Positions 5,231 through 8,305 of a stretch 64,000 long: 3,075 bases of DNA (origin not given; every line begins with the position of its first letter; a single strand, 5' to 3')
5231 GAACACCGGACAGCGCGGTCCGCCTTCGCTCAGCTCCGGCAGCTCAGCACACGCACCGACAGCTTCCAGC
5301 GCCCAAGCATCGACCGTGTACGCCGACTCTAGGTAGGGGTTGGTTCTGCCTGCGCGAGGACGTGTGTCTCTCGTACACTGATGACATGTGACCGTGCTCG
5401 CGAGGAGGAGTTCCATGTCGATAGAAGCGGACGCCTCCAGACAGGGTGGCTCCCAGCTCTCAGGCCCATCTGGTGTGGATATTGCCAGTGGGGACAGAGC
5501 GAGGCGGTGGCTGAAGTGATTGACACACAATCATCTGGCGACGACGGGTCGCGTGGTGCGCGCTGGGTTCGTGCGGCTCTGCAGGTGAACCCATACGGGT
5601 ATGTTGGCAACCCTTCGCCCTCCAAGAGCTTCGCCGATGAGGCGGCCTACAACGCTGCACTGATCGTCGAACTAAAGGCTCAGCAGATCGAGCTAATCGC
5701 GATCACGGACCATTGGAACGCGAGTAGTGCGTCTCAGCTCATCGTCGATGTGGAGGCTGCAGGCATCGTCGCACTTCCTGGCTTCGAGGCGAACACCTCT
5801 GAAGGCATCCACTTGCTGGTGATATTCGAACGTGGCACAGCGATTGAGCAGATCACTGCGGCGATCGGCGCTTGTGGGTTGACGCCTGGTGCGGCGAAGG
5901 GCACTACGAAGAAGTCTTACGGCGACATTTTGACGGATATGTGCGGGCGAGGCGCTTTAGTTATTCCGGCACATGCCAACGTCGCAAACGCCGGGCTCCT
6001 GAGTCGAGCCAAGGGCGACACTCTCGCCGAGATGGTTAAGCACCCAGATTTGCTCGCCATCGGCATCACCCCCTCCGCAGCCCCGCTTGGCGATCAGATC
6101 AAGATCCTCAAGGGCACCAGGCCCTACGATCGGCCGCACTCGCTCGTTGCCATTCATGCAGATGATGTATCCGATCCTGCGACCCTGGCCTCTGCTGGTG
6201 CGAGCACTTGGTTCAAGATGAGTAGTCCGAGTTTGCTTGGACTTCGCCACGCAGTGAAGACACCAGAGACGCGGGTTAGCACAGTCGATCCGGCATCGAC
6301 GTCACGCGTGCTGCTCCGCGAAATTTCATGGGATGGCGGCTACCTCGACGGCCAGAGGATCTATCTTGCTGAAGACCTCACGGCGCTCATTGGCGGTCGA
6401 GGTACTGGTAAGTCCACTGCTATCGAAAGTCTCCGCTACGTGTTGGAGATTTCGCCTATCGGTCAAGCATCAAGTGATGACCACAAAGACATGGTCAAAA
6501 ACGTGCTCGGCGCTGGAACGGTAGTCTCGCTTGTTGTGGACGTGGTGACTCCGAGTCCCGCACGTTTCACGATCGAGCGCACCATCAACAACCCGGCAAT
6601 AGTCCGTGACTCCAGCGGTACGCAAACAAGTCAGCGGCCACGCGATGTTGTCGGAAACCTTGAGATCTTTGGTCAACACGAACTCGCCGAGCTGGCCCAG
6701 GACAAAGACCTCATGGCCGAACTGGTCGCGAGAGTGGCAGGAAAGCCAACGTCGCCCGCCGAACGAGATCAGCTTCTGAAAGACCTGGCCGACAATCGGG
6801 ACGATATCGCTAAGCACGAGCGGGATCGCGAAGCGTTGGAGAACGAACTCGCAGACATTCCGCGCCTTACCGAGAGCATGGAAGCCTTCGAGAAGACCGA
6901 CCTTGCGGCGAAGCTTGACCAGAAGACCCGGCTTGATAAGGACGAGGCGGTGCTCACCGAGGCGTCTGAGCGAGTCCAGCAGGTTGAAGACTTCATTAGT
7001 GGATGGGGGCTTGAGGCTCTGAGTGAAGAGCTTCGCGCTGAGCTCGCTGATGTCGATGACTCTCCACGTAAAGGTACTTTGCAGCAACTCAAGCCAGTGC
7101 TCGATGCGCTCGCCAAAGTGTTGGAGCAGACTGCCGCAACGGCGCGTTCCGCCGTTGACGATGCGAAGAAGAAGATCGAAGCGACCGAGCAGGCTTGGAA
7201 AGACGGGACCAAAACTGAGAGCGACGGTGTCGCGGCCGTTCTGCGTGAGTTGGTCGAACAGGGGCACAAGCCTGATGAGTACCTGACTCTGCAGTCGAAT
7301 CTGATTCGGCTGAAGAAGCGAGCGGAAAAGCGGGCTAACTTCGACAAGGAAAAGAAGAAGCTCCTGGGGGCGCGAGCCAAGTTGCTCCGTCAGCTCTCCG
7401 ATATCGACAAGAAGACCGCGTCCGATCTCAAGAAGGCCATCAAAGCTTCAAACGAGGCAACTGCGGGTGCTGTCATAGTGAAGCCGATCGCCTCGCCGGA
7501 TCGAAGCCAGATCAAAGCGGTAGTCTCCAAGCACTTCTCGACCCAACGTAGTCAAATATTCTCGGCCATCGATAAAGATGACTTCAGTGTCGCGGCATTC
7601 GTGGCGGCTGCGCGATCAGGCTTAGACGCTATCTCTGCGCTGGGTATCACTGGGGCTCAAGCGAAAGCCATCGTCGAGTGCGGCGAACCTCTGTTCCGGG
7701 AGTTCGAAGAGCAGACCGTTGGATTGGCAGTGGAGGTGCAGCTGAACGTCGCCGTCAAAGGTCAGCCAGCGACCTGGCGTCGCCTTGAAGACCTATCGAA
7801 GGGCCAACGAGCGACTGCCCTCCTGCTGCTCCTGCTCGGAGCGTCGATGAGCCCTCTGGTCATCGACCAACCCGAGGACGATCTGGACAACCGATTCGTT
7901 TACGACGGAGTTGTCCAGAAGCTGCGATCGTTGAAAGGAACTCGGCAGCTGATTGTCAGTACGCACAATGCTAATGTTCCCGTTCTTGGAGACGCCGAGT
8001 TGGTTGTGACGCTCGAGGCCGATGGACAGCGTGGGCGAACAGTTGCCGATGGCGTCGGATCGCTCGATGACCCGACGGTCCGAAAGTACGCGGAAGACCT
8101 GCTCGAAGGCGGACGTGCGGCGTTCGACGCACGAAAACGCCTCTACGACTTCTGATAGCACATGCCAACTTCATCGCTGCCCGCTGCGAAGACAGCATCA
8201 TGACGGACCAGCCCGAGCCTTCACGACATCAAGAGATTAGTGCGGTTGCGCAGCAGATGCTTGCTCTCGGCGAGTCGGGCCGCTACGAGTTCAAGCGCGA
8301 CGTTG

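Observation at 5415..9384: Candidate undescribed defence module: PHP phosphoesterase fused to a Rad50/SMC-like ABC ATPase, plus an AlbA_2-type partner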

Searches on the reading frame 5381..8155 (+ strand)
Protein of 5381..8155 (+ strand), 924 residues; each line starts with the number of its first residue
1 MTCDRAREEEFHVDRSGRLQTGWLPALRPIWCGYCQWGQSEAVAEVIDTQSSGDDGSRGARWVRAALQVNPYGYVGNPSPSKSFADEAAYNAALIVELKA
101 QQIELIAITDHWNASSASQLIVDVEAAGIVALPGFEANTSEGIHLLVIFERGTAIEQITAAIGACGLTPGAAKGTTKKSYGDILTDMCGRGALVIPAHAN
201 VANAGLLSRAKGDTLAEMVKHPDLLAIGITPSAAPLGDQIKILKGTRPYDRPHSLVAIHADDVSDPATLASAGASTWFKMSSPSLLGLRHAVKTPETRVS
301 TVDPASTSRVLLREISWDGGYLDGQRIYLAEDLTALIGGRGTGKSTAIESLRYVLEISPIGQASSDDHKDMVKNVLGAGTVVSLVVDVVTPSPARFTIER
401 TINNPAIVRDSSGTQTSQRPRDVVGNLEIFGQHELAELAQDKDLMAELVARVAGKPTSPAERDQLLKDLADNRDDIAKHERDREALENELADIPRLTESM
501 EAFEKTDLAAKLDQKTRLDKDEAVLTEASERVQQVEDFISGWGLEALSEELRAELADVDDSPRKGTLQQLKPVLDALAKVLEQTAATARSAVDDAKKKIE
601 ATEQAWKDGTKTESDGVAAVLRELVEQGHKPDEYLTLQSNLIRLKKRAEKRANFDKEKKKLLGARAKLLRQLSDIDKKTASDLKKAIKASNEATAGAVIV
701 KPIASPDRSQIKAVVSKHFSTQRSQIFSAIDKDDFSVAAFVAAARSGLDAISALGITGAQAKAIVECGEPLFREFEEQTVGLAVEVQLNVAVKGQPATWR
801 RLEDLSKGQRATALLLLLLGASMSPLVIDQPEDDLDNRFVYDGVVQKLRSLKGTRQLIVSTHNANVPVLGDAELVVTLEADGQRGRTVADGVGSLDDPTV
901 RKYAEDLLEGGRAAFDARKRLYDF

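Call 6: search_protein_families(library=pfam, proteins=[window:5381-8155:+], max_evalue=0.01)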
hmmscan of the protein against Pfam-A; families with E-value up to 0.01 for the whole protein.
window:5381-8155:+ (924 aa): 5 families
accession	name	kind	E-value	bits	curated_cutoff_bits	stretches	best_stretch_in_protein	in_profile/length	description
PF13304.12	AAA_21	-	1.9e-08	35.2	27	1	792-865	225-301/304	AAA domain, putative AbiEii toxin, Type IV TA system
PF02463.25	SMC_N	-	2.8e-07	30.6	40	1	327-876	20-211/220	RecF/RecN/SMC N terminal domain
PF13476.12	AAA_23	-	0.00052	21.1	27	1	323-526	11-194/201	AAA domain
PF13555.12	AAA_29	-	0.0018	18.5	27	1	320-355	10-46/61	P-loop containing region of AAA domain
PF13175.12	AAA_15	-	0.0041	17.2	32.1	0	326-686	18-267/374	AAA ATPase domain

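Call 7: search_protein_families(library=padloc, proteins=[window:5381-8155:+], max_evalue=0.01)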
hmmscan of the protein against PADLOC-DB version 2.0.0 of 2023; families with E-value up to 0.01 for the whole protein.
window:5381-8155:+ (924 aa): 16 families
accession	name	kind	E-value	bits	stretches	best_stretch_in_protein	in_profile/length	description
PDLC02208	Ppl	-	2.5e-33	113.3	2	803-918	775-888/894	-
PDLC04135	mad3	-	1.7e-09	35.7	1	329-866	20-326/374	mads_3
PDLC04680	PDC-M49A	-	6.2e-08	29.7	1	805-874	539-610/674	-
PDLC02980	AriA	-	7.1e-08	30.8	1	799-865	232-301/304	-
PDLC04182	HEC-01A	-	3.8e-07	27.4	0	811-863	293-347/406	-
PDLC04678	PDC-M49A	-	1e-05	22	1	813-879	558-626/681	-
PDLC04679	PDC-M49A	-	9.2e-05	19.3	1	812-891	417-497/541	-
PDLC03859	LmuB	-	0.00012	19.4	0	825-865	542-587/611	-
PDLC04164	AriA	-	0.00013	19.6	1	782-873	149-242/253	-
PDLC02979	AriA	-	0.00039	18.3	0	326-358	18-50/373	-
PDLC03863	LmuB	-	0.00063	16.6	0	326-407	19-89/610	-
PDLC04178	HEC-01A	-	0.00068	16.8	0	331-355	28-52/399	-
PDLC03865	LmuB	-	0.00078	15.7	0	460-675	638-839/1007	-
PDLC04896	PDC-S06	-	0.0014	15.3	1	826-865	526-567/732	-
PDLC04175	HEC-01A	-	0.0056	13.8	0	331-357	25-51/363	-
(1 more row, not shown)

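Call 8: search_protein_families(library=ncbifam, proteins=[window:5381-8155:+], max_evalue=0.01)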
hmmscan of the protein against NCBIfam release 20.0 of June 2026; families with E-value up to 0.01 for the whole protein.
window:5381-8155:+ (924 aa): 9 families
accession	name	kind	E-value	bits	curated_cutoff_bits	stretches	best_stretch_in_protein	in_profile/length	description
NF045780.1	TrlF_fam_ATP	equivalog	4e-136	456.1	350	1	58-922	1-943/944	TrlF family AAA-like ATPase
NF045781.1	Spaf1101_AAA_ATP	equivalog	5.2e-54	184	475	2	760-923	670-833/836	Spaf_1101 family AAA-like ATPase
NF042955.1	Ppl_antiphage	equivalog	2.1e-47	161.7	1000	2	129-709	77-652/882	anti-phage protein Ppl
TIGR02169.1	SMC_prok_A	equivalog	0.0015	16.3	729.4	0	325-372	17-64/1165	chromosome segregation protein SMC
NF040873.1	AztA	equivalog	0.002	17.7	220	0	799-865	114-180/191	zinc ABC transporter ATP-binding protein AztA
NF000355.4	ribo_prot_ABC_F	equivalog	0.002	17.1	380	1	778-860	91-171/499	ribosomal protection-like ABC-F family protein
NF008409.0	PRK11231.1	equivalog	0.0022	17.4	375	0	332-356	29-53/255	Fe(3+) dicitrate ABC transporter ATP-binding protein FecE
TIGR02168.1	SMC_prok_B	equivalog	0.0053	14.5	567.35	0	645-691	998-1044/1181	chromosome segregation protein SMC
TIGR00634.1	recN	equivalog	0.0058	15.6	407.85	0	844-888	483-527/563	DNA repair protein RecN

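Call 16: find_homologous_proteins(query=window:5516-8155:+)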
Query window:5516-8155:+ (879 aa): 1710 proteins with E <= 0.001 among 8000 candidates; the best 120 are listed.
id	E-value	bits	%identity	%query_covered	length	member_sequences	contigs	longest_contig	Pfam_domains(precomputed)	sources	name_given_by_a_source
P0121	0.0e+0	1798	95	100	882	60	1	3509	PF02463.26,PF13304.13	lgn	-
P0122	0.0e+0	1676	87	100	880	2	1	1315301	PF02463.26,PF13304.13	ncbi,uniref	ncbi:TrlF family AAA-like ATPase [Cryobacterium sp. BB736]|uniref:TrlF family AAA-like ATPase n=1 Ta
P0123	0.0e+0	1648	86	100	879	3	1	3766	PF13304.13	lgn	-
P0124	0.0e+0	1609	84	99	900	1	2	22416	PF02463.26,PF13304.13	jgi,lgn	jgi:hypothetical protein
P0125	0.0e+0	1574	83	99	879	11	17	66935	PF02463.26,PF13304.13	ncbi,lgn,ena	ncbi:hypothetical protein LJR044_003744 [Microbacterium foliorum]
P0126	0.0e+0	1531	80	99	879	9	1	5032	PF02463.26,PF13304.13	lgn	-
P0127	0.0e+0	1446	77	97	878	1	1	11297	PF02463.26,PF13304.13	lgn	-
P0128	0.0e+0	1353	71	100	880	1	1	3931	PF02463.26,PF13304.13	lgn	-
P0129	0.0e+0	1096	59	100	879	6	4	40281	PF02463.26,PF13304.13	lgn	-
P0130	0.0e+0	1096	59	99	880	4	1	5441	PF02463.26,PF13304.13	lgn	-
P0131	0.0e+0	1094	60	98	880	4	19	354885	PF02463.26,PF13304.13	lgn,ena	-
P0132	0.0e+0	1090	58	99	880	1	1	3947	PF02463.26,PF13304.13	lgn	-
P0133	0.0e+0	1085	59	100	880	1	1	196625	PF02463.26,PF13304.13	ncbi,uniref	ncbi:TrlF family AAA-like ATPase [Pseudarthrobacter sp. 1C304]|uniref:TrlF family AAA-like ATPase n=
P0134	0.0e+0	1076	58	99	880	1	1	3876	PF13476.13,PF02463.26,PF13304.13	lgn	-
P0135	0.0e+0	1075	59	98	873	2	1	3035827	PF02463.26,PF13304.13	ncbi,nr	ncbi:hypothetical protein HA133_01705 [Mycobacteroides chelonae]|nr:hypothetical protein [Mycobacter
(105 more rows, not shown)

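Call 17: find_related_loci(query=window:5516-8155:+, collection=genome_contigs, flank=8000)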
Query window:5516-8155:+ (879 aa) in genome_contigs; peptide patterns used: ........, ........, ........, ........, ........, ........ (x = any residue, [..] = any of these).
347 stretches matched a pattern; 270 encode a relative of the query (tblastn E <= 1e-3); the best 80 are kept; 80 distinct loci.
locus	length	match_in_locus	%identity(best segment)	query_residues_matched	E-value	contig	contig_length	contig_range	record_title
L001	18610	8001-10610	80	10-879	0e+0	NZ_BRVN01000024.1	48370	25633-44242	Dietzia sp. NCCP-2495 Sequence24, whole genome shotgun sequence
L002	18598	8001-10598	59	14-879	0e+0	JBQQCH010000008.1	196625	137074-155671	Pseudarthrobacter sp. 1C304 contig_8, whole genome shotgun sequence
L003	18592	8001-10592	58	16-879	0e+0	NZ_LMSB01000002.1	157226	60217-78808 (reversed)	Arthrobacter sp. Soil736 contig_10, whole genome shotgun sequence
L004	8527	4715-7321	54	12-879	0e+0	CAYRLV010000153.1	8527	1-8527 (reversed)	MAG TPA_asm: uncultured Ornithinicoccus sp. isolate SRP187154_co1_251 genome assembly, contig: NODE_12180_length_8527_co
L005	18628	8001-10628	53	4-879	0e+0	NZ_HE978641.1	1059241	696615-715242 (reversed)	Timonella senegalensis JC301, whole genome shotgun sequence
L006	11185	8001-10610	53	11-879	0e+0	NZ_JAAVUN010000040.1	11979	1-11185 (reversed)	Kocuria subflava strain YIM 13062 Scaffold40, whole genome shotgun sequence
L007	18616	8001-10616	52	9-879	0e+0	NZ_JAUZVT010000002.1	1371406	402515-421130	Microbacterium aquilitoris strain KSW-18 contig2, whole genome shotgun sequence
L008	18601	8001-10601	51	14-879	0e+0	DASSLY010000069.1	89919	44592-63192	MAG TPA_asm: Dermatophilaceae bacterium isolate SMAG_U1184 k141_1441459, whole genome shotgun sequence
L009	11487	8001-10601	51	14-879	0e+0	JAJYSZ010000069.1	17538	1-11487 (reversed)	MAG: Bacillota bacterium isolate DX1.bin73 NODE_4809_length_17538_cov_1.897019, whole genome shotgun sequence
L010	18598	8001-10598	53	14-879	0e+0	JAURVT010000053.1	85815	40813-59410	MAG: Nocardioidaceae bacterium isolate E1_maxbin.028_sub E1_k141_140436, whole genome shotgun sequence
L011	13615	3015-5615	53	14-879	0e+0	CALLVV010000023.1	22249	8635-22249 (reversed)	MAG TPA_asm: uncultured Propionibacteriaceae bacterium isolate ERR589476_bin.23_CONCOCT_v1.1_MAG genome assembly, contig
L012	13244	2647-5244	50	15-879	0e+0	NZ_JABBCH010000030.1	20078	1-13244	Crystallibacter degradans strain SF27 s30, whole genome shotgun sequence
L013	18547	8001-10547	53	14-863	0e+0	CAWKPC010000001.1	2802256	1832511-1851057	MAG: uncultured Solirubrobacteraceae bacterium isolate MFD04580.bin.1.135 genome assembly, contig: contig_3395, whole ge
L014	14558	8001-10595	52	14-879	0e+0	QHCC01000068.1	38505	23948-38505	MAG: Pseudonocardiales bacterium isolate RRmetagenome_bin4 25913.lane1.1__paired__contig_20086, whole genome shotgun seq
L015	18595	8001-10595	49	14-879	0e+0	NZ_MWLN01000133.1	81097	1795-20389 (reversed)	Kineosporia sp. A_224 strain A 224 EDJALFJO_133, whole genome shotgun sequence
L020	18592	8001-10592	44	15-879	0e+0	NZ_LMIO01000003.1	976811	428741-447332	Leifsonia sp. Root227 contig_3, whole genome shotgun sequence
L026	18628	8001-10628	34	14-879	5e-145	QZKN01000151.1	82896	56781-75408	MAG: Candidatus Omnitrophota bacterium isolate SURF_12 Ga0104751_1000268, whole genome shotgun sequence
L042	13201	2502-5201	33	14-879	3e-128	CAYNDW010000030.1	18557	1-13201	MAG TPA_asm: uncultured Cytophagia bacterium isolate binchicken_co248_448 genome assembly, contig: NODE_3206_length_1855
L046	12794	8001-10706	31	14-879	3e-124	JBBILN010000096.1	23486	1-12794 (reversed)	MAG: bacterium isolate BQF270218_bin_21 NODE_795_length_23486_cov_24.775639, whole genome shotgun sequence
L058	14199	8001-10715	31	2-879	3e-110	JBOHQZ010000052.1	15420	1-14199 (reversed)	MAG: bacterium isolate SD8033_maxbin2.bin.2_sub NODE_683_length_15420_cov_3.002812, whole genome shotgun sequence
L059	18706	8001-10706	30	13-879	4e-109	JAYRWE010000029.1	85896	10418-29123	MAG: bacterium isolate NJ_NJASGE3bin.37 k141_287854, whole genome shotgun sequence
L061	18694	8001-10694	31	14-879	9e-109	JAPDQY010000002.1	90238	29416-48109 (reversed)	MAG: Candidatus Coneutiohabitans thermophilus isolate ZMQR_201803_bins_22 ZMQR_201803_bins_22_scaffold_2, whole genome s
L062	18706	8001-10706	31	10-879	7e-106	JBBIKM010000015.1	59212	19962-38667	MAG: bacterium isolate BQS170218_bin_186 NODE_244_length_59212_cov_5.192505, whole genome shotgun sequence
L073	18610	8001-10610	26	56-877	9e-78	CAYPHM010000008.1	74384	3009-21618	MAG TPA_asm: uncultured Chloroflexaceae bacterium isolate SRP141376_co5_371 genome assembly, contig: NODE_714_length_743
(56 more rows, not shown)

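Call 18: search_dna_similar(query=window:5516-8155:+, collection=plasmids, mode=protein, max_rows=40, rows=spread)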
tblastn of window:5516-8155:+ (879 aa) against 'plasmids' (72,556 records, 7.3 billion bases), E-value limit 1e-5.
Records with a match: 1127; places in all: 1179; records where one place covers at least 80% of the query: 139.
Best place of each record, by identity: <60% 1127.
By first word of the organism name: Escherichia 356; Klebsiella 340; Enterobacter 53; Piscirickettsia 34; Salmonella 32; Citrobacter 28; Serratia 21; Pseudomonas 21; Raoultella 19; Yersinia 17; and 65 more.
By predicted mobility (MOB-suite, as given by PLSDB): conjugative 811; non-mobilizable 200; mobilizable 116.
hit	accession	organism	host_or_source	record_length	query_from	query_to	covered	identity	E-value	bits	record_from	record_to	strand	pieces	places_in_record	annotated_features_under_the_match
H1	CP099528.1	Providencia stuartii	-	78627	15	879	98%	29.7%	1e-85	308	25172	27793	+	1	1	DNA repair protein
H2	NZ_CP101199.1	Escherichia coli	Homo sapiens,cell culture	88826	53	877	94%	25.5%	1e-34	151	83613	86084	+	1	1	TrlF family AAA-like ATPase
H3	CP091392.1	Escherichia coli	Homo sapiens,human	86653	53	877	94%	25.5%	7e-34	149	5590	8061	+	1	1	histidinol-phosphatase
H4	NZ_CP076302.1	Escherichia coli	Homo sapiens,urine, catheter urine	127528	53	877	94%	25.3%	4e-35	152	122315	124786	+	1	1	TrlF family AAA-like ATPase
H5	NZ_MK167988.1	Citrobacter freundii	retail vegetable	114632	53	877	94%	24.7%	1e-31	141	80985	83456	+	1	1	TrlF family AAA-like ATPase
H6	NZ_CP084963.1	Sulfitobacter pontiacus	cell culture,Seawater from the North ...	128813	13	877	79%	27.2%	3e-17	188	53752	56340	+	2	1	TrlF family AAA-like ATPase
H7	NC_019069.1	Escherichia coli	-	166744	46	879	64%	29.3%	5e-16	175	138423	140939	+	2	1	TrlF family AAA-like ATPase | RNA-binding domain-containing protein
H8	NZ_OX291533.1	Serratia marcescens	Homo sapiens,Bloodstream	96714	27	877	70%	26.6%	3e-19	167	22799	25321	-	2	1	TrlF family AAA-like ATPase | hypothetical protein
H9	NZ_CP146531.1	Klebsiella michiganensis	-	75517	56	875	54%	29.5%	1e-17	173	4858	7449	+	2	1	TrlF family AAA-like ATPase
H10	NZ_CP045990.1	Klebsiella pneumoniae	Homo sapiens,Culture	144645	56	875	54%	29.5%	1e-17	173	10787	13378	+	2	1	TrlF family AAA-like ATPase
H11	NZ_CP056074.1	Escherichia coli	meat duck,faeces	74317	14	873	49%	29.8%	3e-17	167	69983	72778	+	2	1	TrlF family AAA-like ATPase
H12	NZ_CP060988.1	Escherichia coli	Homo sapiens,sputum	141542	14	873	49%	29.8%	3e-17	167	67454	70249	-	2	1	TrlF family AAA-like ATPase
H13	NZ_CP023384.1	Escherichia coli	canine,whole organism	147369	12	873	47%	28.7%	2e-9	128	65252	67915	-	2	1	ppl: anti-phage protein Ppl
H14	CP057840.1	Escherichia coli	culture,Pooled pig faecal samples ...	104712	745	877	15%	45.5%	7e-20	103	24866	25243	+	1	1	histidinol-phosphatase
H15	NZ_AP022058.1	Klebsiella sp. WP4-W18-ESBL-05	-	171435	757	877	14%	45.2%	6e-15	87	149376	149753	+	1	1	TrlF family AAA-like ATPase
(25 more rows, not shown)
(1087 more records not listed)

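Call 19: get_annotated_region(hit=H7, flank=4000)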
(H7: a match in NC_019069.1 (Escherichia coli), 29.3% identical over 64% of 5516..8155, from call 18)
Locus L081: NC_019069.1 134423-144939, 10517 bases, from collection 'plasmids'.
description: Escherichia coli plasmid pNDM10505, complete sequence
organism: Escherichia coli (NCBI taxid 562)
taxonomy: Bacteria; Pseudomonadota; Gammaproteobacteria; Enterobacterales; Enterobacteriaceae; Escherichia; Escherichia coli
host: -; source: -; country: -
typing (MOB-suite, as given by PLSDB): conjugative; replicon IncC; relaxase MOBH,MOBH; mating-pair formation MPF_F
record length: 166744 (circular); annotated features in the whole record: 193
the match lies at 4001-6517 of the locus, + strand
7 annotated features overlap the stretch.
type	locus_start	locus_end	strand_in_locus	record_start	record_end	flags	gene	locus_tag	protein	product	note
CDS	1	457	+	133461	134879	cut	-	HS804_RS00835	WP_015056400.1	TnsD family Tn7-like transposition protein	-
CDS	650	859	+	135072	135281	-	-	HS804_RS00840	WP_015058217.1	helix-turn-helix domain-containing protein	-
CDS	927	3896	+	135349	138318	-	-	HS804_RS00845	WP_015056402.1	type I restriction endonuclease subunit R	-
CDS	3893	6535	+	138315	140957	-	-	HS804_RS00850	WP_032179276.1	TrlF family AAA-like ATPase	-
CDS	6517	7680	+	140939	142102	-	-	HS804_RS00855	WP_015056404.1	RNA-binding domain-containing protein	-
CDS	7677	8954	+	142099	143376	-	-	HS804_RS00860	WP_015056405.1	restriction endonuclease subunit S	GO:0006304 - DNA modification [Evidence IEA]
CDS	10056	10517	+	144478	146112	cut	-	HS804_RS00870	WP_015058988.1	type I restriction-modification system subunit M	GO:0009307 - DNA restriction-modification system [Evidence IEA]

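Call 20: get_annotated_region(hit=H2, flank=4000)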
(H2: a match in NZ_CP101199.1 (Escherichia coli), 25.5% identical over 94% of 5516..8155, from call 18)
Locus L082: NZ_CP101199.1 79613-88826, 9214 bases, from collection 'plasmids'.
description: Escherichia coli strain EC21Z-151 plasmid pEC21Z151-89K, complete sequence
organism: Escherichia coli (NCBI taxid 562)
taxonomy: Bacteria; Pseudomonadota; Gammaproteobacteria; Enterobacterales; Enterobacteriaceae; Escherichia; Escherichia coli
host: -; source: Homo sapiens,cell culture; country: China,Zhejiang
typing (MOB-suite, as given by PLSDB): conjugative; replicon IncFIA,IncFIB,IncFII,IncFII,rep_cluster_2131; relaxase MOBF,MOBP; mating-pair formation MPF_F
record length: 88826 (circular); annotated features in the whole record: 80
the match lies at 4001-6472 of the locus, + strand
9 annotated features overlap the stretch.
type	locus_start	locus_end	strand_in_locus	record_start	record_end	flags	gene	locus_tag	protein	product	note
CDS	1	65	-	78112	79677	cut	-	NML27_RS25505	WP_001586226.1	AAA family ATPase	-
CDS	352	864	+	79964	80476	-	-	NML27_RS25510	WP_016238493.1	hypothetical protein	-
CDS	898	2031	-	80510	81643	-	-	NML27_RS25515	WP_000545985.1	DUF3800 domain-containing protein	-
CDS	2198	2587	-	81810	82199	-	-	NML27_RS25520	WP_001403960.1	hypothetical protein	-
CDS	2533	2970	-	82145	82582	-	-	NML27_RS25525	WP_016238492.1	hypothetical protein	-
CDS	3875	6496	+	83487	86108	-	-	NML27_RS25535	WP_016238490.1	TrlF family AAA-like ATPase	-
CDS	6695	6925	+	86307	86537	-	vapB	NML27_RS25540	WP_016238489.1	type II toxin-antitoxin system VapB family antitoxin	-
CDS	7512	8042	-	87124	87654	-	-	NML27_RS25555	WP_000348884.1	GNAT family N-acetyltransferase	-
CDS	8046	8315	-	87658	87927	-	-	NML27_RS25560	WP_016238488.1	DUF1778 domain-containing protein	-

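Call 21: get_annotated_region(hit=H1, flank=4000)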
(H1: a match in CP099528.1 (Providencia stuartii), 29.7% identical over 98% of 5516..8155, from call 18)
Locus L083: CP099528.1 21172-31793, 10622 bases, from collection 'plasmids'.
description: Providencia stuartii strain TYL-Y13 plasmid unnamed2, complete sequence
organism: Providencia stuartii (NCBI taxid 588)
taxonomy: Bacteria; Pseudomonadota; Gammaproteobacteria; Enterobacterales; Morganellaceae; Providencia; Providencia stuartii
host: -; source: -; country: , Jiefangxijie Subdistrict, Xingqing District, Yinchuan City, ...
typing (MOB-suite, as given by PLSDB): non-mobilizable; replicon rep_cluster_1220
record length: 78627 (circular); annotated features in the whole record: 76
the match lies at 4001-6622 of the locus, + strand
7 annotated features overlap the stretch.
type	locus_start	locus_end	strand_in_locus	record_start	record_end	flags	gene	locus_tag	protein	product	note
CDS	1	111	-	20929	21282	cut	-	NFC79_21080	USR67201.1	hypothetical protein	-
CDS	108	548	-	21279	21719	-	-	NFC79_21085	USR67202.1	hypothetical protein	-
CDS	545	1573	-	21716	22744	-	-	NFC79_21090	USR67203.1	ParB/RepB/Spo0J family partition protein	-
CDS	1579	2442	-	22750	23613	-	-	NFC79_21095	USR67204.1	ParA family protein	-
CDS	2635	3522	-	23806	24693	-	-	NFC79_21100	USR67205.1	hypothetical protein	-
CDS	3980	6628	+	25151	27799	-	-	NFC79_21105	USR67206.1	DNA repair protein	-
CDS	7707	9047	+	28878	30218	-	-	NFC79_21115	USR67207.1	hypothetical protein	-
